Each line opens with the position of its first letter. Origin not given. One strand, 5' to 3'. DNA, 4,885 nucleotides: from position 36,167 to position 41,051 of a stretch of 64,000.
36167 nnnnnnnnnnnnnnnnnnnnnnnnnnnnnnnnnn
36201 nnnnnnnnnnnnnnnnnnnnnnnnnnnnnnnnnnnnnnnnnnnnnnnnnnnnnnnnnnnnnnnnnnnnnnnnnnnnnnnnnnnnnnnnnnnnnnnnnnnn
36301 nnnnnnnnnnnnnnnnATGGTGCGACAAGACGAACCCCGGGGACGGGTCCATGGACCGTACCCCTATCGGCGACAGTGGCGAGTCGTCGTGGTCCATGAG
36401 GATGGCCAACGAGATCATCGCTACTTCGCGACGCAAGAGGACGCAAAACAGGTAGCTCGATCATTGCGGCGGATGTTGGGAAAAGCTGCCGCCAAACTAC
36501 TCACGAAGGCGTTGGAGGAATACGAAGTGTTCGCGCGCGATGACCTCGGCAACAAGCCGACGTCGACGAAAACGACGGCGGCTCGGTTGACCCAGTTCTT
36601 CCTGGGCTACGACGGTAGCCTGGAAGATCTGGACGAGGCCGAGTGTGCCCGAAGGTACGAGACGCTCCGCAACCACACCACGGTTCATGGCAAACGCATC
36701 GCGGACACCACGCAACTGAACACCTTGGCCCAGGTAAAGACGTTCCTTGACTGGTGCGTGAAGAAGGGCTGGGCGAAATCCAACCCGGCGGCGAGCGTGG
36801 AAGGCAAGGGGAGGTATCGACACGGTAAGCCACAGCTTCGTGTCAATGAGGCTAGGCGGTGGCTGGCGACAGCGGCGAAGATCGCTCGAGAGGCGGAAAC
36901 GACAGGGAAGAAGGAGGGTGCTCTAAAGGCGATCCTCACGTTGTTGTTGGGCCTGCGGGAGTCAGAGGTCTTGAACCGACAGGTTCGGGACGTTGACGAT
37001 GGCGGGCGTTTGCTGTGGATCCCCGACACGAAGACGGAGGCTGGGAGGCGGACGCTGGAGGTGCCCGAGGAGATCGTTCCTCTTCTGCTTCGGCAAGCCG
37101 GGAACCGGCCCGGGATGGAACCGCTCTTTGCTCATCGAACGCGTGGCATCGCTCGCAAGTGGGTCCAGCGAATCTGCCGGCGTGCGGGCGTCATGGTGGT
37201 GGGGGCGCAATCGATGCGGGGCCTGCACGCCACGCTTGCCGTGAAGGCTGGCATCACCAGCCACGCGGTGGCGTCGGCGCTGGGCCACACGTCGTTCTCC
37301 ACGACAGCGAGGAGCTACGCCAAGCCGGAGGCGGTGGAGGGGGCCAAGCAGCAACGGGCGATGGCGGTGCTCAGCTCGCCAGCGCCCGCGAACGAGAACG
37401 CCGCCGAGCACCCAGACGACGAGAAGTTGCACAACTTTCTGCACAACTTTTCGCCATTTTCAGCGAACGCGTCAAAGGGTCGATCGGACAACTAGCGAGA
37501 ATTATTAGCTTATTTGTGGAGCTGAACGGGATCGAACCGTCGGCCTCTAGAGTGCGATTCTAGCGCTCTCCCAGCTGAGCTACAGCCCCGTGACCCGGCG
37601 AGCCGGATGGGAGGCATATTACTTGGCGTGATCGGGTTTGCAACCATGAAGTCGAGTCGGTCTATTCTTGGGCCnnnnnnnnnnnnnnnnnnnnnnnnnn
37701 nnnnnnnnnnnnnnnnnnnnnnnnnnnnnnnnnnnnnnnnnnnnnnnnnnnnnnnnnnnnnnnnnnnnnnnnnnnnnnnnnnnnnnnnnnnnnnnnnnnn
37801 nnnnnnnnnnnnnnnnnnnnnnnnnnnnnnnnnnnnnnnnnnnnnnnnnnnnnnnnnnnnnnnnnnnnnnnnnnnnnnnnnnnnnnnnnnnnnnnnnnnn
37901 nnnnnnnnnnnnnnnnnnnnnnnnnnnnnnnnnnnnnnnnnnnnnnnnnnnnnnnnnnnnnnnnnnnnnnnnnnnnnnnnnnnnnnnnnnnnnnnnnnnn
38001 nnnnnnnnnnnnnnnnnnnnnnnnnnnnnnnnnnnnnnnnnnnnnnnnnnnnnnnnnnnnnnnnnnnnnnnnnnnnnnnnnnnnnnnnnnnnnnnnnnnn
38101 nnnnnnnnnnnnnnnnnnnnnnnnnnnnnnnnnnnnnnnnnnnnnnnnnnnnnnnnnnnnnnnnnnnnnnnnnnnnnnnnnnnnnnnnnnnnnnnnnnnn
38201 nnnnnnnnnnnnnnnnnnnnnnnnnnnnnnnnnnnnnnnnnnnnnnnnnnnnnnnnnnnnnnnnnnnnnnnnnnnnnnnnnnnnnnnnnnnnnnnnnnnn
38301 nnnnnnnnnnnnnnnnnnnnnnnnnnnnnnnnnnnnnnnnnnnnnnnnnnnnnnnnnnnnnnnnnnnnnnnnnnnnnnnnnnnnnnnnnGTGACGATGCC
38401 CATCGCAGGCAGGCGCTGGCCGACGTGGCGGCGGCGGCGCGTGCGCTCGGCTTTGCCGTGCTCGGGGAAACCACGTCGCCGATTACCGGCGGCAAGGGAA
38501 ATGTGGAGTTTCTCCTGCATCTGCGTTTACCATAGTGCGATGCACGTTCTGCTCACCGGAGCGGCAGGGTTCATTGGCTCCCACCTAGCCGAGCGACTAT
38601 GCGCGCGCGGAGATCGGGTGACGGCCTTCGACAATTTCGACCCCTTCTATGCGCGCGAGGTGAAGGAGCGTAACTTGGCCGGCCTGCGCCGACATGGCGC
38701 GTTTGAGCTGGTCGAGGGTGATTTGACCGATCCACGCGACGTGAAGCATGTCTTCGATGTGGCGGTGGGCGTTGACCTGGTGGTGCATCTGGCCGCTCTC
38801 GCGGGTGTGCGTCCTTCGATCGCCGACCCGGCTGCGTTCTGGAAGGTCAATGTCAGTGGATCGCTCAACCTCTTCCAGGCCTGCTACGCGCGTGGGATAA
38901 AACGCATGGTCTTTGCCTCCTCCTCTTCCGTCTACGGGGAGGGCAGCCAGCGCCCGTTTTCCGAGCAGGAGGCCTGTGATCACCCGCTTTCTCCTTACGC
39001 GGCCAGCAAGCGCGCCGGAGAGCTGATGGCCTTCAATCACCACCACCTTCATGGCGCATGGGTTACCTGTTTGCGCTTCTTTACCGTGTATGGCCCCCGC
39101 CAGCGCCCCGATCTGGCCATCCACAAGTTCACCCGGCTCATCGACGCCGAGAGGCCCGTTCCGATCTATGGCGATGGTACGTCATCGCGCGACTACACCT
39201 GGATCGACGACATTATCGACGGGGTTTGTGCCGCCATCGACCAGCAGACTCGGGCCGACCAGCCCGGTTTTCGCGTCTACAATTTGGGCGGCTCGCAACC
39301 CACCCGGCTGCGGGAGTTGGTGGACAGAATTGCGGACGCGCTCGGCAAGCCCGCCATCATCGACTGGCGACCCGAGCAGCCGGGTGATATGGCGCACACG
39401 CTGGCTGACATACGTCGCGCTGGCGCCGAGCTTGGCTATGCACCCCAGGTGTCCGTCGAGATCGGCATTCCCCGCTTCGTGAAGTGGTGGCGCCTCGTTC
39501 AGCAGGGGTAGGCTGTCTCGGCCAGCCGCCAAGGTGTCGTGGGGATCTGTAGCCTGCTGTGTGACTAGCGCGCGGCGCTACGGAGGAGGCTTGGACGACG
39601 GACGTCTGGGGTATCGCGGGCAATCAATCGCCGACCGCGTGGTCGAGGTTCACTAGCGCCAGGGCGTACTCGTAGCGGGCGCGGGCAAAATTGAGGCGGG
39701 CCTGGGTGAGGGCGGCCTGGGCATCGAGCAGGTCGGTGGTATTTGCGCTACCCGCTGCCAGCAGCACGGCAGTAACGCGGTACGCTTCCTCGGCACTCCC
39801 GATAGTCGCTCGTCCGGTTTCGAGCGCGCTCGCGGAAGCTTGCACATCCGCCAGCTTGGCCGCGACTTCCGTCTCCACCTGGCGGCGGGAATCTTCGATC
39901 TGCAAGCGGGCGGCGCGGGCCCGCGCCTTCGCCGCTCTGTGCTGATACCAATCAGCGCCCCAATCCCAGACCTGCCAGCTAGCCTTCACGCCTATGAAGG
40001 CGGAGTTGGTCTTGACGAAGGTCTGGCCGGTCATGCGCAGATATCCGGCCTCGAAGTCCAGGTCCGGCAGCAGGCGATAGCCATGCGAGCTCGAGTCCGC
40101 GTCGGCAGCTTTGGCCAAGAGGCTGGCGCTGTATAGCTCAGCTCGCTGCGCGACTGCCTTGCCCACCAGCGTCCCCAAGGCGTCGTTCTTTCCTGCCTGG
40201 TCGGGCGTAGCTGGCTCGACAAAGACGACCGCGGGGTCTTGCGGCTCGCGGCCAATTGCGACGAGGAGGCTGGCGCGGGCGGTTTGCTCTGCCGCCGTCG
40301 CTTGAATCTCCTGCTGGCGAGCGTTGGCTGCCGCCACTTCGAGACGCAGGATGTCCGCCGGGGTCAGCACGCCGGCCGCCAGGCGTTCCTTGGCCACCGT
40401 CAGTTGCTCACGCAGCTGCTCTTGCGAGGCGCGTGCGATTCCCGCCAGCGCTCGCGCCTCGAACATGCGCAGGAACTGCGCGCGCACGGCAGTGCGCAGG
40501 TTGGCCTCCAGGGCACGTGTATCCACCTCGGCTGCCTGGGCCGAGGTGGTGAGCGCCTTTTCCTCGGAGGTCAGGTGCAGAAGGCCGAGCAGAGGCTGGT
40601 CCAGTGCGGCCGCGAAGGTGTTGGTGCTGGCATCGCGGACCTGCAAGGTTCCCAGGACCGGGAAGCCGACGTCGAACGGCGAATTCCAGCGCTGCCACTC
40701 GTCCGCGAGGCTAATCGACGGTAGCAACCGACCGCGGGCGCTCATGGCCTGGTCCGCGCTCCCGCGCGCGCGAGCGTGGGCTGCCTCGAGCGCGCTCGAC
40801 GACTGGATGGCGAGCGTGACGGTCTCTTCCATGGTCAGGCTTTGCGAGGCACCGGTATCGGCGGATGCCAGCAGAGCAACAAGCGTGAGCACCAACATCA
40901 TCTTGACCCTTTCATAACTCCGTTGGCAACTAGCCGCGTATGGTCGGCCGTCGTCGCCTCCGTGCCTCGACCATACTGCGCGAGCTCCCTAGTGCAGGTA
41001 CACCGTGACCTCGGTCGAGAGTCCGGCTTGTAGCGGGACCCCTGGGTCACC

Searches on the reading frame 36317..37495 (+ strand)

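Call 68: search_protein_families(library=pfam, proteins=[window:36317-37495:+], max_evalue=0.0001)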
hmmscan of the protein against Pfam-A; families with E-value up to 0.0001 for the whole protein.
window:36317-37495:+ (392 aa): 1 family
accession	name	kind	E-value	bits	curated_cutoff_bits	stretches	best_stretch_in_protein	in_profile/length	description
PF00589.27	Phage_integrase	-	1.6e-11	44.7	27.1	1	198-337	19-168/172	Phage integrase family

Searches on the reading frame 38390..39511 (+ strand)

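Call 68: search_protein_families(library=pfam, proteins=[window:38390-39511:+], max_evalue=0.0001)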
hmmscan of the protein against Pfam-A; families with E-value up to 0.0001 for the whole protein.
window:38390-39511:+ (373 aa): 9 families
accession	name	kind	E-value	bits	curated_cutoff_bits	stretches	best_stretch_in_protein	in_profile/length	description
PF01370.27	Epimerase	-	4.7e-60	203.4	20.9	1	53-300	1-240/240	NAD dependent epimerase/dehydratase family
PF16363.11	GDP_Man_Dehyd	-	3.1e-56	191.7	27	1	54-360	1-329/332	GDP-mannose 4,6 dehydratase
PF01073.25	3Beta_HSD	-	1.4e-21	77.2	22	1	55-282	2-229/280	3-beta hydroxysteroid dehydrogenase/isomerase family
PF04321.23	RmlD_sub_bind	-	9e-21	74.6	27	1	51-320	1-233/287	RmlD substrate binding domain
PF13460.12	NAD_binding_10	-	6e-12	46.2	27.2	1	57-210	1-127/184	NAD(P)H-binding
PF02719.21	Polysacc_synt_2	-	1.1e-11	44.9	20.2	1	53-179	1-129/293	Polysaccharide biosynthesis protein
PF07993.18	NAD_binding_4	-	1.6e-09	37.8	20.1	1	55-235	1-209/258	Male sterility protein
PF00106.31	adh_short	-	6.2e-06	26.3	26.6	1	52-187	2-137/195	short chain dehydrogenase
PF08659.16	KR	-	1.1e-05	25.9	22.6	1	53-191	3-150/180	KR domain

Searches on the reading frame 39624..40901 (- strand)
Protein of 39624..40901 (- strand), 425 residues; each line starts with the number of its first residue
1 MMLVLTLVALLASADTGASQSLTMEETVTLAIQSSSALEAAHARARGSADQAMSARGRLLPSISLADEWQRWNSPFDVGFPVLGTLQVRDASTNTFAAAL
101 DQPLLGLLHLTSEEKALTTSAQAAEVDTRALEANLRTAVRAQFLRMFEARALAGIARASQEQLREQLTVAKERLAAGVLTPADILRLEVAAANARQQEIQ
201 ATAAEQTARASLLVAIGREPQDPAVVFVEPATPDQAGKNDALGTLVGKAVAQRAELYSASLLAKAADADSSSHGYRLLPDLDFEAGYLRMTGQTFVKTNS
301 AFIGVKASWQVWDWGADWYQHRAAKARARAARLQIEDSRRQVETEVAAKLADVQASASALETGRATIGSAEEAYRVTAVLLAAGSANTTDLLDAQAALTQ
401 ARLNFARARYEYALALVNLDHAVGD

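Call 68: search_protein_families(library=pfam, proteins=[window:39624-40901:-], max_evalue=0.0001)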
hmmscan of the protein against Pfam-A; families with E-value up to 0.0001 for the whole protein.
window:39624-40901:- (425 aa): 1 family
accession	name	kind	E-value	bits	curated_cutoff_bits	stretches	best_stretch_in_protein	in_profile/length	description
PF02321.23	OEP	-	3.8e-42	144.7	22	2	244-424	3-187/187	Outer membrane efflux protein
